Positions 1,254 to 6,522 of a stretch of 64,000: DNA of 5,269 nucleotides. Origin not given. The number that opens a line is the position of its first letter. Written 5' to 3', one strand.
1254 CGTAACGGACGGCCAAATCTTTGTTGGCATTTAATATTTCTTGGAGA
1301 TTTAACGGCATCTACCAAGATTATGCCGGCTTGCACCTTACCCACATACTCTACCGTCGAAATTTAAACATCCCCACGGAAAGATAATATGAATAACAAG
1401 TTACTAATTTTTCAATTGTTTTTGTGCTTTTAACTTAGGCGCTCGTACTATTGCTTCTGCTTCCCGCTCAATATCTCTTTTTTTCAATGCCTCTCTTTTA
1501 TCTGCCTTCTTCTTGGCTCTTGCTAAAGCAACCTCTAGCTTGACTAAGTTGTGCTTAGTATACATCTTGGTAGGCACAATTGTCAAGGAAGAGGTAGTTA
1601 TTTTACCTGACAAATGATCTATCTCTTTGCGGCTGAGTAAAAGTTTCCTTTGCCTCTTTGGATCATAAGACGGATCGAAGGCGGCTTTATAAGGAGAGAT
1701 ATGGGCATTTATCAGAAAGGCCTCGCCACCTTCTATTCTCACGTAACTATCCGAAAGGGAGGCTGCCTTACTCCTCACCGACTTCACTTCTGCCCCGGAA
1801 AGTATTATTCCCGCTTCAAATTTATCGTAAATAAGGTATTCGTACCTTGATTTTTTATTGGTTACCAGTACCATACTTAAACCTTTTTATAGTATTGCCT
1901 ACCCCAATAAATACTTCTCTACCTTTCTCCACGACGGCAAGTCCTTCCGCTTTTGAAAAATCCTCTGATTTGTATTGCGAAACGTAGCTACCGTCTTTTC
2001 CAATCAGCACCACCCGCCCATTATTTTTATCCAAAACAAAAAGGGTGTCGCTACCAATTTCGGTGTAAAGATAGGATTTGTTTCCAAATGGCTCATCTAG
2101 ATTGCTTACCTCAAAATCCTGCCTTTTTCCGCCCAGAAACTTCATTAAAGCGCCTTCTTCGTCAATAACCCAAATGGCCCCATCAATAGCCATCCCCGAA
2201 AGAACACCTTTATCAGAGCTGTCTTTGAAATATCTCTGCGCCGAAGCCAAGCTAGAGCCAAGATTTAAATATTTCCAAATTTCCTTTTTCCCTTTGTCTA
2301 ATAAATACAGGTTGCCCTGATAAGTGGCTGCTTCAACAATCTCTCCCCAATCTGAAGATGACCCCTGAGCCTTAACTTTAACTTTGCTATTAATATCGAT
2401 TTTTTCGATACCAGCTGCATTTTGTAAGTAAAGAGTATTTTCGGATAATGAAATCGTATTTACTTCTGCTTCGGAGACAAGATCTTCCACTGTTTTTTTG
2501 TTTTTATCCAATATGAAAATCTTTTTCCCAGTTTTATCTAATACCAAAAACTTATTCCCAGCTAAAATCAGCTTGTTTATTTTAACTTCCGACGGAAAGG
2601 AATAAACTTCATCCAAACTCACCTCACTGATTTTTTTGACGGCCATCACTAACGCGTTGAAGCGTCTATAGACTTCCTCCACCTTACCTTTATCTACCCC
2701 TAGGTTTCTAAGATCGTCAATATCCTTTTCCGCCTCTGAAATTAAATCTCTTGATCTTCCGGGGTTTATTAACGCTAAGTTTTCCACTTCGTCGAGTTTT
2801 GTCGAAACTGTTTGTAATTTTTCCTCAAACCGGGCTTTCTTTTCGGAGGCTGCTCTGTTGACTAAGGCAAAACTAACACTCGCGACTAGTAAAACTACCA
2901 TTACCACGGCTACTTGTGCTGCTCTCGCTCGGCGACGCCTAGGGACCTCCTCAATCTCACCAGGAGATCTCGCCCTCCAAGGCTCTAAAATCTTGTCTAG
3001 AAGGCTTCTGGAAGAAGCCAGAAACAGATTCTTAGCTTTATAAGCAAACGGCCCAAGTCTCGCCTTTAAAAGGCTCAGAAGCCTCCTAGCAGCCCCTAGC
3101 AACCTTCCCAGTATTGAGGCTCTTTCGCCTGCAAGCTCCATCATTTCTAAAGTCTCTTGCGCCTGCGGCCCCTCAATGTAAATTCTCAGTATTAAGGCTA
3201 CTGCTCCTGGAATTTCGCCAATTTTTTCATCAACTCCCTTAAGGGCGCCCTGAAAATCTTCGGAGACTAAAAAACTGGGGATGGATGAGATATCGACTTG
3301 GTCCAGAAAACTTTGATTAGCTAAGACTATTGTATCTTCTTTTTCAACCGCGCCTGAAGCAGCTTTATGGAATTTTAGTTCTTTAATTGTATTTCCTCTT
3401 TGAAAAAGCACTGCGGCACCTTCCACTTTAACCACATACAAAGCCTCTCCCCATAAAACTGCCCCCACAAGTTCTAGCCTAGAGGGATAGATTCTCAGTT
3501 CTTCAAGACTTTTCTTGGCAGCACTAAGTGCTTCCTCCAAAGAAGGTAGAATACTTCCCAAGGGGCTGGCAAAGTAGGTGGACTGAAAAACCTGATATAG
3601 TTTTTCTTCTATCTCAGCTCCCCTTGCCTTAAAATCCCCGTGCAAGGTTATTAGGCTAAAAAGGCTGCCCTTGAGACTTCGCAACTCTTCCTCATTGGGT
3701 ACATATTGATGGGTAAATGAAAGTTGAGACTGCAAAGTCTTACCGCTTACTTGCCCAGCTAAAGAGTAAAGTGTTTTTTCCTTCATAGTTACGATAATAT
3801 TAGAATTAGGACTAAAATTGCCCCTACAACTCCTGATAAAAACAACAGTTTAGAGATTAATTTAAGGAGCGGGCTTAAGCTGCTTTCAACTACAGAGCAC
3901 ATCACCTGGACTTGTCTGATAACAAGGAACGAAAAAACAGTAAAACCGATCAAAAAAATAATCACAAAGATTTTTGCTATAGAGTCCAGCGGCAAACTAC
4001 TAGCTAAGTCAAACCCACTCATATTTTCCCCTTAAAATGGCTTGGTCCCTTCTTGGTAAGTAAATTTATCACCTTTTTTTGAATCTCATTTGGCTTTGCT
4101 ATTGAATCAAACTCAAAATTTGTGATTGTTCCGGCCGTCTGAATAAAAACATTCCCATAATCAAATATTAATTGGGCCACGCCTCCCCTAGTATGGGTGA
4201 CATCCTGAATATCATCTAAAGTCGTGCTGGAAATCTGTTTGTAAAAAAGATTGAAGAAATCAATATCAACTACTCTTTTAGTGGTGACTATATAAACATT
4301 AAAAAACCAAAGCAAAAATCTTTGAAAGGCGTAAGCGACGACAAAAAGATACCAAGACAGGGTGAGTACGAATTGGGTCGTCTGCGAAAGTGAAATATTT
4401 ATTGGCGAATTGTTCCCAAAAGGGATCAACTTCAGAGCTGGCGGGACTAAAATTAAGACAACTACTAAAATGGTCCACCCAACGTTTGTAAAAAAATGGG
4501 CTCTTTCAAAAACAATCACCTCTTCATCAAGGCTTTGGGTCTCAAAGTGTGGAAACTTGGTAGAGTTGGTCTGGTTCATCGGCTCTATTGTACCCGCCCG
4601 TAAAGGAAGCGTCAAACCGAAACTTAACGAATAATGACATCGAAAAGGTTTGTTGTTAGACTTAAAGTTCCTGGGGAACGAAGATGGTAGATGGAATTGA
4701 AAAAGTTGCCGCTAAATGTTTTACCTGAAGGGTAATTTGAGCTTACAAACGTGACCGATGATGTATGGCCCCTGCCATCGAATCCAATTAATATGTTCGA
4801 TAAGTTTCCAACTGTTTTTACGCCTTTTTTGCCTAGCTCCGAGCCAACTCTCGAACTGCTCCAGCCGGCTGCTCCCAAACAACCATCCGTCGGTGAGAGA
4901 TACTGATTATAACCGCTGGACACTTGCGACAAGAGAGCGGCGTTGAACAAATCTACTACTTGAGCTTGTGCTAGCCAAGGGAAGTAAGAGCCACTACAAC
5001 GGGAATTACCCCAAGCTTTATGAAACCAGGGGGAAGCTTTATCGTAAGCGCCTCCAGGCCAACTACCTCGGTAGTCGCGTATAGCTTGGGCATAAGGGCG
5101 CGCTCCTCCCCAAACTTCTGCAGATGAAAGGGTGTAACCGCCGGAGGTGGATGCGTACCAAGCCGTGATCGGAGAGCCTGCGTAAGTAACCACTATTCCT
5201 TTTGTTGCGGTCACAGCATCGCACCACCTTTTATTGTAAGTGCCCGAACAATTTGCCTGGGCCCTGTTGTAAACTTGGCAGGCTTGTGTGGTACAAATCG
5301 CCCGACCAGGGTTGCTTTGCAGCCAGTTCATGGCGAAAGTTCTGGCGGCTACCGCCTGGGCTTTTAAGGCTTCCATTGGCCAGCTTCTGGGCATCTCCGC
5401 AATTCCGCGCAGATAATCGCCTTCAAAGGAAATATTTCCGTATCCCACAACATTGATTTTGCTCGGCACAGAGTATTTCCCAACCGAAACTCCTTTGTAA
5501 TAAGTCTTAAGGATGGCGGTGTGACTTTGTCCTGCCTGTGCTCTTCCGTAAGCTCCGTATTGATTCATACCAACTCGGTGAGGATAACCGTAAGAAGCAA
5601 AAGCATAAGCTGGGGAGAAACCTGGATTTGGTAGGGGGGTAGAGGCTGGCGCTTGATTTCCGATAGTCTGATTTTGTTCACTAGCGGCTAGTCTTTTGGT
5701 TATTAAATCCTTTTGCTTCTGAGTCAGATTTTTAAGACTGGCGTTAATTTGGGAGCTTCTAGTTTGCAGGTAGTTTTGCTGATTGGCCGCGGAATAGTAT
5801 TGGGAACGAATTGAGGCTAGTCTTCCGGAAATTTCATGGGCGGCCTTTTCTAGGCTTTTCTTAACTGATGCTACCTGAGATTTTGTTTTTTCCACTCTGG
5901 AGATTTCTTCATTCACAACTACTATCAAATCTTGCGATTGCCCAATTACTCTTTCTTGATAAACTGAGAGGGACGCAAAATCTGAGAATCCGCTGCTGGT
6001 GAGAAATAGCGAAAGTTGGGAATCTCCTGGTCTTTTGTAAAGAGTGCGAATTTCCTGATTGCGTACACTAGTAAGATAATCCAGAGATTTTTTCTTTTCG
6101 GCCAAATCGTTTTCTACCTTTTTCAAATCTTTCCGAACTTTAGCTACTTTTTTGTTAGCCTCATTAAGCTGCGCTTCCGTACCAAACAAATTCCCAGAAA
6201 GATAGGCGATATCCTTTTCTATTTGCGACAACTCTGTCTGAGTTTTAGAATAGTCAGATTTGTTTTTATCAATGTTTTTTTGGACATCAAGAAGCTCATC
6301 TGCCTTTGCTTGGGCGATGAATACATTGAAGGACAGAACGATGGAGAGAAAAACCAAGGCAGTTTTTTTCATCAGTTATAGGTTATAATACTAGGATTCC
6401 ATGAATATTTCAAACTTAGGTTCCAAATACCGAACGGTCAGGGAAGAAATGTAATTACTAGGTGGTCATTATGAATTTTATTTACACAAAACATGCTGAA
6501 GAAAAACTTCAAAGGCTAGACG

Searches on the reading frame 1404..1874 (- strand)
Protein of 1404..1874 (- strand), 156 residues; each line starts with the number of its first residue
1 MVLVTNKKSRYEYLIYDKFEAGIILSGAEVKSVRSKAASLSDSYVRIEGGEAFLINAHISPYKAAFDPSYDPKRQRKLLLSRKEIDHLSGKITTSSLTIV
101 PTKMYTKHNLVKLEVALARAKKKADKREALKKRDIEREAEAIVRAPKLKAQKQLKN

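Call 64: find_encoding_contigs(protein=window:1404-1874:-, flank=10000, max_places=1)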
Protein window:1404-1874:- (156 aa): 7 contigs read that carry it; 1 place shown.
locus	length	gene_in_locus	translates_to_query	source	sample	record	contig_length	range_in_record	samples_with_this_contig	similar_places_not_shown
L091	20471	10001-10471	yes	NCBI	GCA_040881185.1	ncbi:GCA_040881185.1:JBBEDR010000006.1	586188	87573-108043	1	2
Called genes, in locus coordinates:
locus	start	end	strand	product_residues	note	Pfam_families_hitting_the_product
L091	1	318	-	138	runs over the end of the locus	PF18895:T4SS_pilin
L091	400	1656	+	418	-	PF13231:PMT_2, PF02366:PMT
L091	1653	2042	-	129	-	PF18895:T4SS_pilin (weak)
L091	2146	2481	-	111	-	PF18895:T4SS_pilin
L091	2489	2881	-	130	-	PF18895:T4SS_pilin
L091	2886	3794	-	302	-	PF00404:Dockerin_1 (weak), PF18895:T4SS_pilin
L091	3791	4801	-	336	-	PF18895:T4SS_pilin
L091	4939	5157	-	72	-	PF10049:DUF2283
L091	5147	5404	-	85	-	-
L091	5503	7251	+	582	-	PF08486:SpoIID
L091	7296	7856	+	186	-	-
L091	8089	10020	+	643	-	-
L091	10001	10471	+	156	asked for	PF01668:SmpB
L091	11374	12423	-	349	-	PF00487:FA_desaturase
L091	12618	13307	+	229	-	-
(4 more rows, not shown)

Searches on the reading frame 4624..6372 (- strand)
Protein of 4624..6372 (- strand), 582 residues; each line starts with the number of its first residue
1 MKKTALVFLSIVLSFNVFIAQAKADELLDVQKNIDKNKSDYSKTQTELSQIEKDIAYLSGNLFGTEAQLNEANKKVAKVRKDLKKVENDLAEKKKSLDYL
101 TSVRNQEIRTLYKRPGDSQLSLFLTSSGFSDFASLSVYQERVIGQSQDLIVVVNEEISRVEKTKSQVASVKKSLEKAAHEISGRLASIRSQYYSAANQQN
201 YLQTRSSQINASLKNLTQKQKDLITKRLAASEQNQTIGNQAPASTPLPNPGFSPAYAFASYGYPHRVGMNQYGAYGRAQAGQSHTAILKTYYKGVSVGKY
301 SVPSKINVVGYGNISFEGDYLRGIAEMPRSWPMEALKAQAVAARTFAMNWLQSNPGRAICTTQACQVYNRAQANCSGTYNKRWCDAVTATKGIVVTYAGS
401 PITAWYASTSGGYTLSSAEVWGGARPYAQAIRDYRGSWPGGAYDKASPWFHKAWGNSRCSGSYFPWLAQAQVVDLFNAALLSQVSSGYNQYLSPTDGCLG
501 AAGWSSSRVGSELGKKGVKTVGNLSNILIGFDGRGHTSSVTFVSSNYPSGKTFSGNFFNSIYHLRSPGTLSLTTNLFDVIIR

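Call 53: search_protein_families(library=pfam, proteins=[window:4624-6372:-])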
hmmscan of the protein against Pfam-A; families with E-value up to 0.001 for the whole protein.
window:4624-6372:- (582 aa): 1 family
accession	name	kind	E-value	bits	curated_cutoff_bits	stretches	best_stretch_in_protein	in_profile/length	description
PF08486.15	SpoIID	-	3.5e-20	72.9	23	1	319-397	15-97/97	Stage II sporulation protein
